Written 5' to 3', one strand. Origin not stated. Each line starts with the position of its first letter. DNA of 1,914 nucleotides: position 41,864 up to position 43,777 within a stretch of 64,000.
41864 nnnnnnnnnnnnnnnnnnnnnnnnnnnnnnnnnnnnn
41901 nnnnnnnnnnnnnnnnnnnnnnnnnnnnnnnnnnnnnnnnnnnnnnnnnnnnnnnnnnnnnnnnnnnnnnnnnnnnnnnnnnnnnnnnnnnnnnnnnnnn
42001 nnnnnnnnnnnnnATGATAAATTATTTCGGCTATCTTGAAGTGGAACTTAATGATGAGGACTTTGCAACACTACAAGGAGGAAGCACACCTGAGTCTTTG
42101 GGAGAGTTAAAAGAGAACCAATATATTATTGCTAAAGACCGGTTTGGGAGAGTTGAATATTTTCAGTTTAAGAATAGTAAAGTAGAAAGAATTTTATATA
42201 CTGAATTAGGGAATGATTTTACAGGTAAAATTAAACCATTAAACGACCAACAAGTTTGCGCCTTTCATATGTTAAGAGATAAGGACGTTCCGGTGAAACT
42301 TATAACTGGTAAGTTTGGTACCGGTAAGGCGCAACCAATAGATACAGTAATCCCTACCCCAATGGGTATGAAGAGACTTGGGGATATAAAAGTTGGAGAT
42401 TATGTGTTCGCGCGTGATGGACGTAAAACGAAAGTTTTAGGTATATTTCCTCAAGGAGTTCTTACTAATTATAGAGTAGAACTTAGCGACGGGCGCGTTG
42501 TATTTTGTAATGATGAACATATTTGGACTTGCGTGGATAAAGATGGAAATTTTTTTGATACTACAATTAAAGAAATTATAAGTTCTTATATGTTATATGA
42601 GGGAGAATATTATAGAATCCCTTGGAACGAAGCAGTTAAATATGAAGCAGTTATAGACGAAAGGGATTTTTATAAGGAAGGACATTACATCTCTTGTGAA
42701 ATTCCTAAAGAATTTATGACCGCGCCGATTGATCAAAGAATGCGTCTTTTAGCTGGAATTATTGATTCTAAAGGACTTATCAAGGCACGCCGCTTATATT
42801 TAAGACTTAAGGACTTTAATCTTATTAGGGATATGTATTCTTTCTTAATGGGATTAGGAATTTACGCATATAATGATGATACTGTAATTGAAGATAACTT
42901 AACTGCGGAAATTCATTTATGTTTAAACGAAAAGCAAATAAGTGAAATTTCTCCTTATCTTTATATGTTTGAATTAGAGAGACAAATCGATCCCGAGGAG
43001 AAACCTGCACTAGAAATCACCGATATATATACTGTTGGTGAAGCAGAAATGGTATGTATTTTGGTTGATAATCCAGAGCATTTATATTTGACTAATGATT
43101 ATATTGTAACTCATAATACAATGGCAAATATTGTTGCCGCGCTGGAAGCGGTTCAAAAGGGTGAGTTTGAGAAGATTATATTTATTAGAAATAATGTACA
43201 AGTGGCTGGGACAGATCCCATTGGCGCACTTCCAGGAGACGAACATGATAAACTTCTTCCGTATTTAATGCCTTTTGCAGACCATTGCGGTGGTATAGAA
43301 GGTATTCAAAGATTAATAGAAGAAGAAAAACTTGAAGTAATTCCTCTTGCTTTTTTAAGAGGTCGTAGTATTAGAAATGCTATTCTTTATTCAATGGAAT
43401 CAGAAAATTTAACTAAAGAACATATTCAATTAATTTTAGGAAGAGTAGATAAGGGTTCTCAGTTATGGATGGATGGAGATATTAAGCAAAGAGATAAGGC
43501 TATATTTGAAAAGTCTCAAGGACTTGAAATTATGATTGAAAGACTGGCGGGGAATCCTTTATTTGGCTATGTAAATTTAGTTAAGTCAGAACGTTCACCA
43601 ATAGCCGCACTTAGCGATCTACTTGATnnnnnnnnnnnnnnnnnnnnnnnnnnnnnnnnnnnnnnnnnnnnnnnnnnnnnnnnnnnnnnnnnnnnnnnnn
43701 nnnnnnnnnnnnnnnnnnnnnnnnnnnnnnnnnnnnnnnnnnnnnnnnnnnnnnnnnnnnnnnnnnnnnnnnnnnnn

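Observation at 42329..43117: Ala1 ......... intein inserted in the PhoH P-loop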

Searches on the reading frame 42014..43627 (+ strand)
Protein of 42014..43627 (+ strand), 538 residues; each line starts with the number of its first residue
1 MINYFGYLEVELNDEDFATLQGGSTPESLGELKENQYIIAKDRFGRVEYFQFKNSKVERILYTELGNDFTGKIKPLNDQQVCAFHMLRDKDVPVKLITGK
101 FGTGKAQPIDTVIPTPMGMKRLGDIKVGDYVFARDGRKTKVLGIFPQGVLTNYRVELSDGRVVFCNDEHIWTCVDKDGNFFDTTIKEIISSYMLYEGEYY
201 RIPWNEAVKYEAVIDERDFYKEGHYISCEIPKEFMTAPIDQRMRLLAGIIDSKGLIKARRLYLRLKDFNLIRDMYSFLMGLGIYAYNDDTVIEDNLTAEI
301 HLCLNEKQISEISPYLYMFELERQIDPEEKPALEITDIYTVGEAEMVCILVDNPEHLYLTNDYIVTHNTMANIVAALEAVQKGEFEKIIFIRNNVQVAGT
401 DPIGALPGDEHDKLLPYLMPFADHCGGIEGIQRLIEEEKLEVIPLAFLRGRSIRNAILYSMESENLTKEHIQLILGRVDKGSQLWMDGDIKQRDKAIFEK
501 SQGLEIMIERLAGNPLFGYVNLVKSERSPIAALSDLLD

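Call 3: search_protein_families(library=pfam, proteins=[window:42014-43627:+], max_evalue=1)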
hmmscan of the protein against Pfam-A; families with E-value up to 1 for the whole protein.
window:42014-43627:+ (538 aa): 2 families
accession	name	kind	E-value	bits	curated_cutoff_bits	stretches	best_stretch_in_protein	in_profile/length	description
PF02562.22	PhoH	-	3.7e-29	102.1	27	1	369-524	33-188/205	PhoH-like protein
PF05203.21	Hom_end_hint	-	0.01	16.3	32.1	1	120-157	16-52/228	Hom_end-associated Hint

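Call 5: search_dna_similar(query=window:42014-43627:+, collection=phages, mode=protein, max_rows=30)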
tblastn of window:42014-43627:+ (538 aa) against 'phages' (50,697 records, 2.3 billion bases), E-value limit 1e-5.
Records with a match: 1759; places in all: 1847; records where one place covers at least 80% of the query: 1.
Best place of each record, by identity: <60% 1759.
By first word of the organism name: Escherichia 344; Salmonella 287; Klebsiella 216; Mycobacterium 115; Pseudomonas 105; Vibrio 82; Bacillus 51; Stx2a-converting 49; Bacteriophage 36; Aeromonas 30; and 77 more.
By host as written in the record: - 233; Escherichia coli 130; Klebsiella pneumoniae 91; Mycobacterium smegmatis mc2 155 84; Salmonella enterica subsp. enterica serovar Enteritidis PT1 39; Salmonella sp. 27; Pseudomonas aeruginosa 25; Salmonella enterica 24; and 487 more.
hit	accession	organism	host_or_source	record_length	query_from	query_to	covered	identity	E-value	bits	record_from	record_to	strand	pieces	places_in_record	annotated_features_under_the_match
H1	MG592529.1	Vibrio phage 1.161.O._10N.261.48.C5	Vibrio lentus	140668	73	531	75%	31.5%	2e-21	191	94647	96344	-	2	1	hedgehog/hint domain protein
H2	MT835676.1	Bacteriophage sp.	human fecal samples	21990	3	538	49%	39.0%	2e-34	204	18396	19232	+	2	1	record has no annotation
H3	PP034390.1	Staphylococcus phage CF5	Staphylococcus warneri PJI isolate 5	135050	96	369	48%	38.4%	2e-18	163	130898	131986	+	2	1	RNA ligase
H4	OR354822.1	Staphylococcus phage Alsa_3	Staphylococcus sp.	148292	96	369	48%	38.0%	5e-18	165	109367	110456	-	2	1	terminase large subunit | RNA ligase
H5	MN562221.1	Photobacterium phage PDCC-1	Photobacterium damselae subsp. damselae ...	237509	70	384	59%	30.4%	4e-22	107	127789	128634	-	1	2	hypothetical protein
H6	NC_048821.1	Photobacterium phage PDCC-1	Photobacterium damselae subsp. damselae ...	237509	70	384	59%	30.4%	4e-22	107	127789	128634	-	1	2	DarB-like antirestriction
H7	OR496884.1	Aeromonas phage AerS_266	Aeromonas salmonicida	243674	72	376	55%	32.4%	4e-14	145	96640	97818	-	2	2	DOD-type homing endonuclease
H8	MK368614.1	Vibrio phage 2 TSL-2019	Vibrio alginolyticus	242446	70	384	59%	30.3%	5e-22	106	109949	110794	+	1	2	hypothetical protein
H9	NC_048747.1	Vibrio phage 2 TSL-2019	Vibrio alginolyticus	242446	70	384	59%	30.3%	5e-22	106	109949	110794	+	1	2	DarB-like antirestriction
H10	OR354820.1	Staphylococcus phage Alsa_1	Staphylococcus sp.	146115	96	369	48%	37.2%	2e-18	162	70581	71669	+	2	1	RNA ligase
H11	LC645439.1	Stx2a-converting phage Stx2_16002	-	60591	45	383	57%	30.9%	1e-10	130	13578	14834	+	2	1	none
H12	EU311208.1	Escherichia phage Min27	Escherichia coli O157:H7 str. Min27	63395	45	383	57%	30.9%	1e-10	130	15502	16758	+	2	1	P: putative replication protein P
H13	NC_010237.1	Escherichia phage Min27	Escherichia coli O157:H7 str. Min27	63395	45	383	57%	30.9%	1e-10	130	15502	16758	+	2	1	P: putative replication protein P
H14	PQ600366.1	Escherichia phage phiXuzhou21-Stx2a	Escherichia sp.; serotype: O157:H7; ...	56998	45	383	57%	30.9%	1e-10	129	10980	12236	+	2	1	DNA primase/helicase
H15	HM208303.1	Escherichia phage vB_EcoP_24B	Escherichia coli O157:H7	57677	45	383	57%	30.9%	1e-10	129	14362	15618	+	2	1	P: P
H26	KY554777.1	Lactococcus phage LW81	Lactococcus lactis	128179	97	369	50%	34.4%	2e-16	147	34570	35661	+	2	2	PhoH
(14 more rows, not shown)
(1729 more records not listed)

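Call 7: find_homologous_proteins(query=window:42014-43627:+, max_evalue=0.00001)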
Query window:42014-43627:+ (538 aa): 471 proteins with E <= 0.00001 among 8000 candidates; the best 120 are listed.
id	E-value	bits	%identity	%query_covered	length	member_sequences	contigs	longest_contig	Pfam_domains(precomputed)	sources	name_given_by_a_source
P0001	0.0e+0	1228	100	100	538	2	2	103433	PF02562.23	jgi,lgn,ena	-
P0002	0.0e+0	1160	93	100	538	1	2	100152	PF02562.23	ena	-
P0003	0.0e+0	1110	87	100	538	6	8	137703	PF02562.23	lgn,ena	-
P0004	0.0e+0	1102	88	100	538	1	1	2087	PF02562.23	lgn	-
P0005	4.7e-289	977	77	100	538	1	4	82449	PF02562.23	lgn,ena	-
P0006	2.0e-246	837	66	100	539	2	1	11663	PF02562.23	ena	-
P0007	2.0e-168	579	52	63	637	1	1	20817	PF14528.12,PF02562.23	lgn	-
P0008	1.5e-142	494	42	100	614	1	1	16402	PF05204.20,PF14528.12,PF02562.23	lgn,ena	-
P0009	3.3e-141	490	50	57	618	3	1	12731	PF14528.12,PF02562.23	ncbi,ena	-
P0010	8.9e-141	488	48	58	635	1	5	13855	PF14528.12,PF02562.23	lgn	-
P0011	9.1e-138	478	38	100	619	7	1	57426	PF05204.20,PF14528.12,PF02562.23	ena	-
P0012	4.5e-136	473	44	100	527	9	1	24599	PF02562.23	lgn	-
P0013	1.1e-130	455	40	73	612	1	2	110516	PF02562.23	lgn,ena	-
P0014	6.4e-128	446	40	73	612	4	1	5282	PF02562.23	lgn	-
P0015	2.1e-127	444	44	60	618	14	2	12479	PF14528.12,PF02562.23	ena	-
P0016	2.0e-123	431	45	58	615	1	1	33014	PF14528.12,PF02562.23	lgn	-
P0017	1.2e-120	422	39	100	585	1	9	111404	PF02562.23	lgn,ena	-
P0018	1.9e-120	421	40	57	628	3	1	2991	PF05204.20,PF14528.12,PF02562.23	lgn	-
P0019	5.1e-120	420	43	57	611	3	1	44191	PF05204.20,PF14528.12,PF02562.23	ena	-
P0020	2.4e-113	398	46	57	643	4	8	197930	PF05204.20,PF14528.12,PF02562.23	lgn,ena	-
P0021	3.8e-109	384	44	63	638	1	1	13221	PF05204.20,PF14528.12,PF02562.23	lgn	-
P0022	4.1e-107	377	37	94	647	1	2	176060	PF05204.20,PF14528.12,PF02562.23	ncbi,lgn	-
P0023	1.8e-106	375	42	57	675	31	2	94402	PF05204.20,PF14528.12,PF02562.23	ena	-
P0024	1.5e-102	362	33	100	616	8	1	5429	PF14528.12,PF02562.23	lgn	-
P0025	3.2e-102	361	79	32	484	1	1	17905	PF00574.29,PF02562.23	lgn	-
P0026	1.1e-92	329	36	57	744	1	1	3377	PF13638.13,PF14528.12,PF02562.23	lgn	-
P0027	7.6e-85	304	74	32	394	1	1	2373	PF13421.12,PF02562.23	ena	-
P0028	1.0e-84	303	37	75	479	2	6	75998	PF14528.12,PF02562.23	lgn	-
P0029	1.1e-77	280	38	70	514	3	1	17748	PF05204.20,PF14528.12,PF02562.23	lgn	-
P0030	3.8e-73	265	42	39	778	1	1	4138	PF05204.20,PF13638.13,PF14528.12,PF02562.23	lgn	-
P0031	9.1e-65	237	48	32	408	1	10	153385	PF13638.13,PF02562.23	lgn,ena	-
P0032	9.2e-65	237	48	32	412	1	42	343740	PF13638.13,PF02562.23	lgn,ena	-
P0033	9.4e-65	237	48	32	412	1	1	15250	PF13638.13,PF02562.23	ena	-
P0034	9.5e-65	237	48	32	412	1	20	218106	PF13638.13,PF02562.23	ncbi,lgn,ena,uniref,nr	ncbi:PhoH family protein [[Ruminococcus] gnavus]|uniref:PhoH family protein n=2 Tax=Mediterraneibact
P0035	1.0e-64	237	48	32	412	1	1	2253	PF13638.13,PF02562.23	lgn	-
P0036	1.1e-64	237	52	30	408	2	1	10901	PF13638.13,PF02562.23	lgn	-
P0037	1.2e-64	237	48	32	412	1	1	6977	PF13638.13,PF02562.23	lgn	-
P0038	1.4e-64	237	48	32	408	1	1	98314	PF13638.13,PF02562.23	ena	-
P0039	2.3e-64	236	49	31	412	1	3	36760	PF13638.13,PF02562.23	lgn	-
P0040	3.0e-64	236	49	31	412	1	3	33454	PF13638.13,PF02562.23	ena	-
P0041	3.8e-64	235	48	32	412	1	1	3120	PF13638.13,PF02562.23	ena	-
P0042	3.9e-64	235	48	32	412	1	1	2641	PF13638.13,PF02562.23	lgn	-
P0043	4.0e-64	235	48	32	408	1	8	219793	PF13638.13,PF02562.23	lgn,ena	-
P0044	4.0e-64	235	48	32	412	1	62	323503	PF13638.13,PF02562.23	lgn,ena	-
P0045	4.1e-64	235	48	32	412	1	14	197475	PF13638.13,PF02562.23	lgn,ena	-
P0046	4.1e-64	235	48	32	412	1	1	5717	PF13638.13,PF02562.23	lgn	-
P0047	4.2e-64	235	48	32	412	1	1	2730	PF13638.13,PF02562.23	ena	-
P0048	4.3e-64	235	48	32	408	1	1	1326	PF13638.13,PF02562.23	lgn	-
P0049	4.5e-64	235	48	32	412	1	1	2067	PF13638.13,PF02562.23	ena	-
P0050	5.6e-64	235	48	32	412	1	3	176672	PF13638.13,PF02562.23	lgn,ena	-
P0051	6.0e-64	235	48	32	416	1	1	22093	PF13638.13,PF02562.23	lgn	-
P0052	9.3e-64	234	48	32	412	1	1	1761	PF13638.13,PF02562.23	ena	-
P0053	1.1e-63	234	47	32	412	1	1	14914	PF13638.13,PF02562.23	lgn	-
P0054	1.1e-63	234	49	31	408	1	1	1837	PF13638.13,PF02562.23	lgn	-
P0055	1.2e-63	234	49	31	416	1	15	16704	PF13638.13,PF02562.23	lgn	-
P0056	1.2e-63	234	49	32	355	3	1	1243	PF02562.23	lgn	-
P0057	1.3e-63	234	49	32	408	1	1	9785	PF13638.13,PF02562.23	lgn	-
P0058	1.4e-63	233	49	31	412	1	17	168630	PF13638.13,PF02562.23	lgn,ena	-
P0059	1.5e-63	233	48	32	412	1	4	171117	PF13638.13,PF02562.23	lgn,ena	-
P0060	1.5e-63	233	49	31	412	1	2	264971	PF13638.13,PF02562.23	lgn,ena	-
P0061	1.5e-63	233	49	31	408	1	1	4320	PF13638.13,PF02562.23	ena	-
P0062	1.5e-63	233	49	31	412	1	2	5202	PF13638.13,PF02562.23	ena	-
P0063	1.5e-63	233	49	31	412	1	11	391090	PF13638.13,PF02562.23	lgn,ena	-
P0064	1.5e-63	233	49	31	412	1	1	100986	PF13638.13,PF02562.23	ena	-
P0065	1.5e-63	233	49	31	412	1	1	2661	PF13638.13,PF02562.23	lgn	-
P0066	1.5e-63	233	49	31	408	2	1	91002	PF13638.13,PF02562.23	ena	-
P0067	1.5e-63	233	49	31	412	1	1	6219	PF13638.13,PF02562.23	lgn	-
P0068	1.6e-63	233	49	31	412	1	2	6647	PF13638.13,PF02562.23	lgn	-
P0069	1.7e-63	233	49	31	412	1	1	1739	PF13638.13,PF02562.23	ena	-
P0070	1.8e-63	233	49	31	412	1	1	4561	PF13638.13,PF02562.23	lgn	-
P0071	1.8e-63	233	49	31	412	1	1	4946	PF13638.13,PF02562.23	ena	-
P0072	1.8e-63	233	49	31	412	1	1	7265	PF13638.13,PF02562.23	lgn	-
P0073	1.8e-63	233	49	31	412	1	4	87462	PF13638.13,PF02562.23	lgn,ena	-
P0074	1.8e-63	233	49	31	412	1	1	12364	PF13638.13,PF02562.23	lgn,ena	-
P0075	1.8e-63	233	49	31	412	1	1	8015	PF13638.13,PF02562.23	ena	-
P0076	1.9e-63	233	49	31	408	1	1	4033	PF13638.13,PF02562.23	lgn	-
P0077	1.9e-63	233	47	32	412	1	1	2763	PF13638.13,PF02562.23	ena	-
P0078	2.0e-63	233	49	31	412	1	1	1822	PF13638.13,PF02562.23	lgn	-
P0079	2.3e-63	233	49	31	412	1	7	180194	PF13638.13,PF02562.23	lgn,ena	-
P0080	2.8e-63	232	49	31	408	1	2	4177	PF13638.13,PF02562.23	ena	-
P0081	3.4e-63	232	35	39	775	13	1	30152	PF05204.20,PF14528.12,PF02562.23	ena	-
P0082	5.4e-63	231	49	31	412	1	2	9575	PF13638.13,PF02562.23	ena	-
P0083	5.6e-63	231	49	31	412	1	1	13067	PF13638.13,PF02562.23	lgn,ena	-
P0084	5.7e-63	231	48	31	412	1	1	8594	PF13638.13,PF02562.23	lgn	-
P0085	5.8e-63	231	49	31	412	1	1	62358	PF13638.13,PF02562.23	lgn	-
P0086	6.3e-63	231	49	31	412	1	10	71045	PF13638.13,PF02562.23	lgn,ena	-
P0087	6.8e-63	231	49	31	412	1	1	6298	PF13638.13,PF02562.23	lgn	-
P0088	7.1e-63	231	48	31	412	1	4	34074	PF13638.13,PF02562.23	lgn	-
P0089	7.9e-63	231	49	31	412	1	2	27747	PF13638.13,PF02562.23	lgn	-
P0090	1.1e-62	230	48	31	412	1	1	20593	PF13638.13,PF02562.23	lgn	-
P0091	1.1e-62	230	49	31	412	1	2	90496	PF13638.13,PF02562.23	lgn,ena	-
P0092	1.4e-62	230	49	31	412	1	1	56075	PF13638.13,PF02562.23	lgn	-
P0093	1.6e-62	230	48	31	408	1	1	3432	PF13638.13,PF02562.23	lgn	-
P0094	1.6e-62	230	48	31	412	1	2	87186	PF13638.13,PF02562.23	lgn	-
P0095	1.9e-62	230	49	31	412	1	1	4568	PF13638.13,PF02562.23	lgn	-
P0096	2.1e-62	230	48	31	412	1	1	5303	PF13638.13,PF02562.23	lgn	-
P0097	3.3e-62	229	47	32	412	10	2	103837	PF13638.13,PF02562.23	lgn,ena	-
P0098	5.2e-62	228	48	31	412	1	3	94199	PF13638.13,PF02562.23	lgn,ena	-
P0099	1.5e-61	227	49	31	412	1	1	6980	PF13638.13,PF02562.23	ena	-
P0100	2.3e-61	226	48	31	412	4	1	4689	PF13638.13,PF02562.23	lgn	-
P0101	2.6e-60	223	50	31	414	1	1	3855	PF13638.13,PF02562.23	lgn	-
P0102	1.2e-59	220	51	37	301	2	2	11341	PF13604.13,PF02562.23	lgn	-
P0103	1.4e-59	220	48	32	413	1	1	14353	PF13638.13,PF02562.23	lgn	-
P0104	1.5e-59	220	46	32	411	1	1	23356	PF13638.13,PF02562.23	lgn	-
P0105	2.0e-59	220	44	35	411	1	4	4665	PF13638.13,PF02562.23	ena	-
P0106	2.1e-59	220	44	35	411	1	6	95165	PF13638.13,PF02562.23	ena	-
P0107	2.1e-59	220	44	35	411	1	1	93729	PF13638.13,PF02562.23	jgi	jgi:predicted ribonuclease YlaK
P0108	2.7e-59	219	50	31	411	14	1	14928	PF13638.13,PF02562.23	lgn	-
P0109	3.5e-59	219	46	33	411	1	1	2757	PF13638.13,PF02562.23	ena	-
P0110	4.8e-59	218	48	31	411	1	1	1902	PF13638.13,PF02562.23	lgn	-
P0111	4.8e-59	218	49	31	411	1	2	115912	PF13638.13,PF02562.23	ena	-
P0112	4.9e-59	218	47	33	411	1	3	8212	PF13638.13,PF02562.23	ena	-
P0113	5.2e-59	218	52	30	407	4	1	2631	PF13638.13,PF02562.23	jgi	-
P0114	5.7e-59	218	44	35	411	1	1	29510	PF13638.13,PF02562.23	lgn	-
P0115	6.7e-59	218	45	35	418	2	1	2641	PF13638.13,PF02562.23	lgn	-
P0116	8.7e-59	218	46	33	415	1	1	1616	PF13638.13,PF02562.23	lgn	-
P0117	1.0e-58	217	46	33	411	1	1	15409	PF13638.13,PF02562.23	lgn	-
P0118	1.1e-58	217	47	32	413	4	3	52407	PF13638.13,PF02562.23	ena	-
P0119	1.4e-58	217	47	32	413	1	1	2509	PF13638.13,PF02562.23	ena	-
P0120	1.6e-58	217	47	32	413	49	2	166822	PF13638.13,PF02562.23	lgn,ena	-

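Call 28: get_annotated_region(hit=H1, flank=1500)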
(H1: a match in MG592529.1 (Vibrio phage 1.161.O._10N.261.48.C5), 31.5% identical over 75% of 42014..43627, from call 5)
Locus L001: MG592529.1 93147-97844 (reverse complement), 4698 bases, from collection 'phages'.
description: Vibrio phage 1.161.O._10N.261.48.C5, partial genome.
organism: Vibrio phage 1.161.O._10N.261.48.C5 (NCBI taxid 1881340)
taxonomy: Viruses; Duplodnaviria; Heunggongvirae; Uroviricota; Caudoviricetes
host: Vibrio lentus; source: iron chloride precipitation of 0.2um-filtered seawater, resuspended in oxalate solution; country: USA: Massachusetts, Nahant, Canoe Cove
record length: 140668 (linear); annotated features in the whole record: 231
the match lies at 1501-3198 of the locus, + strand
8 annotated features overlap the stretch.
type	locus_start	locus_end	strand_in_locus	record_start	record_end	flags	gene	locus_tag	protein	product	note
CDS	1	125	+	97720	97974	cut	-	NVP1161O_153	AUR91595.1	hypothetical protein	NVP1161O_153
CDS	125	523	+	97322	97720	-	-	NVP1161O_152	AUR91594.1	hypothetical protein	NVP1161O_152; tara_best_match:OM-RGC.v1.026687810; cvp_best_match:CAMPEP_0000014800; egg:ENOG4111WYZ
CDS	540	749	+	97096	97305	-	-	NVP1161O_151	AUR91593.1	hypothetical protein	NVP1161O_151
CDS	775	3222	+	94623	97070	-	-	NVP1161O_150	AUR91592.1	hedgehog/hint domain protein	NVP1161O_150; InterPro:IPR028992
CDS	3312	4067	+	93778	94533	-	-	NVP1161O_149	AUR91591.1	D12 class N6 adenine-specific DNA methyltransferase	NVP1161O_149; tara_best_match:OM-RGC.v1.010762168; InterPro:IPR012327; pfam:PF02086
CDS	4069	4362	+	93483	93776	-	-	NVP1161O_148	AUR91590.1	hypothetical protein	NVP1161O_148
CDS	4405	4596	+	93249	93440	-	-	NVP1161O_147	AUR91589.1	hypothetical protein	NVP1161O_147; tara_best_match:OM-RGC.v1.035322740; cvp_best_match:CAMPEP_0000015122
CDS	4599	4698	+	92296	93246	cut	-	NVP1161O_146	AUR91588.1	ClpP/crotonase-like domain protein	NVP1161O_146; tara_best_match:OM-RGC.v1.006969281; cvp_best_match:CAMPEP_0000014796; InterPro:IPR029045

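Call 29: get_annotated_region(hit=H26, flank=1500)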
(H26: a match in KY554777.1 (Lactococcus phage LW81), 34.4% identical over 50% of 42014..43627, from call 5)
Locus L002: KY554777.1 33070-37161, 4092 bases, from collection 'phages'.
description: Lactococcus phage LW81, complete genome.
organism: Lactococcus phage LW81 (NCBI taxid 1965482)
taxonomy: Viruses; Duplodnaviria; Heunggongvirae; Uroviricota; Caudoviricetes; Audreyjarvisvirus; Audreyjarvisvirus LW81
host: Lactococcus lactis; source: cheese whey; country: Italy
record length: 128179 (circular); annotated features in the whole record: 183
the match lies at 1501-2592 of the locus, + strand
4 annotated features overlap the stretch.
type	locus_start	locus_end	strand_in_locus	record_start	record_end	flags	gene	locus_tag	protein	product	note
CDS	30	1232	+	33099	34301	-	-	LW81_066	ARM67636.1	hypothetical protein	-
CDS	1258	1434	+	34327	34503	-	-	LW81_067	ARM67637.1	hypothetical protein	-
CDS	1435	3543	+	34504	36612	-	-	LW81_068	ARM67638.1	PhoH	-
CDS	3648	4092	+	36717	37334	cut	-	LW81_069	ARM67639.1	hypothetical protein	-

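Call 35: find_encoding_contigs(protein=P0025, flank=6000, max_places=2)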
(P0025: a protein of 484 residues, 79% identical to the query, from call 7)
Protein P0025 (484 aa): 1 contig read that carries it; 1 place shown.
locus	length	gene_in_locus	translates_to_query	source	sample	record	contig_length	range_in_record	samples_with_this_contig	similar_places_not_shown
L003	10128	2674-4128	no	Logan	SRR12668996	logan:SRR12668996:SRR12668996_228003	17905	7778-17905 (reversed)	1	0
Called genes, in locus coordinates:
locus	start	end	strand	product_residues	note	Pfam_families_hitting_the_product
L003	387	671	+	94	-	PF24591:Phage_YunG-like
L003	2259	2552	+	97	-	-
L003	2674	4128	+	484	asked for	PF00574:CLP_protease, PF02562:PhoH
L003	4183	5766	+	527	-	-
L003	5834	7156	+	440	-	-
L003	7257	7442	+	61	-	-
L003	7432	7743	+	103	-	-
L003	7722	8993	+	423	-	PF21189:PHA02142, PF09414:RNA_ligase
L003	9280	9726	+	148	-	PF13671:AAA_33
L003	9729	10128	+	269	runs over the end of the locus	-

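Call 36: find_encoding_contigs(protein=P0003, flank=5000, max_places=2)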
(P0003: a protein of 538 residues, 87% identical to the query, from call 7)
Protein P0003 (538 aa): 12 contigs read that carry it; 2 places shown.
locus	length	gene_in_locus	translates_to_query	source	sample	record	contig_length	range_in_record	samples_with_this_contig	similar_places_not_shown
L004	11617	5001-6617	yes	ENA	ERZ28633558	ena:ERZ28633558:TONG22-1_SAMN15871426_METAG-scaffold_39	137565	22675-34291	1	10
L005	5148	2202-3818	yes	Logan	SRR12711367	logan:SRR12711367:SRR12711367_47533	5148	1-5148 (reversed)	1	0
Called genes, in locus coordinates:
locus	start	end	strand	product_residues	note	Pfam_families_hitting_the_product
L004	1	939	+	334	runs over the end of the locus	PF20195:DUF6558 (faint), PF05709:Sipho_tail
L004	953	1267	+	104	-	-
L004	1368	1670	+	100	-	-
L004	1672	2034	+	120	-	-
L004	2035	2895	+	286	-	-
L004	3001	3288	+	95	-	-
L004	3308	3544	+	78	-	-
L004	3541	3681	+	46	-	-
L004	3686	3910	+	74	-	-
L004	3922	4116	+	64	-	-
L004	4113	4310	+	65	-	PF13619:KTSC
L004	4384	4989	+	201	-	PF00574:CLP_protease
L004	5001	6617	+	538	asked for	PF02562:PhoH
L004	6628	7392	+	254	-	PF01541:GIY-YIG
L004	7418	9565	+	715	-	-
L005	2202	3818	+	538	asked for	PF02562:PhoH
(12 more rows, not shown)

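Call 37: find_encoding_contigs(protein=P0005, flank=5000, max_places=2)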
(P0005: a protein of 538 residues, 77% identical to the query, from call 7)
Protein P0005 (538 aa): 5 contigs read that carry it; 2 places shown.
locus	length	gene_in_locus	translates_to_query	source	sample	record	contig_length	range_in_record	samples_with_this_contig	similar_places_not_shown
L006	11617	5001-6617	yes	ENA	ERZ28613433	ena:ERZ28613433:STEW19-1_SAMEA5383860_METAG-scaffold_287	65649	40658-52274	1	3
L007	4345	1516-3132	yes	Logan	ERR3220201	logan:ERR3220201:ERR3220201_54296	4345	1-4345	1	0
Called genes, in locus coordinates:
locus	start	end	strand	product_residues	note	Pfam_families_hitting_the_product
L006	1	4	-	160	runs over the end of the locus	PF00075:RNase_H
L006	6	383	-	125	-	-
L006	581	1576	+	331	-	PF20195:DUF6558 (weak), PF05709:Sipho_tail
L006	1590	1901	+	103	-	-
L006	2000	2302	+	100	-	-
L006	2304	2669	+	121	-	-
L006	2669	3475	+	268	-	-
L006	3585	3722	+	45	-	-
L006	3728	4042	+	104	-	-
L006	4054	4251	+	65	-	-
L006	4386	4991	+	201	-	PF00574:CLP_protease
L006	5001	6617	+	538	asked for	PF02562:PhoH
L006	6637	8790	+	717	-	-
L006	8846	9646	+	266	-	PF00149:Metallophos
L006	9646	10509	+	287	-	-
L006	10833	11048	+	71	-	-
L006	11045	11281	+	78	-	-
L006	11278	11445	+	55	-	-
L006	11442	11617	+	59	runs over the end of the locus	-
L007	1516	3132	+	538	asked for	PF02562:PhoH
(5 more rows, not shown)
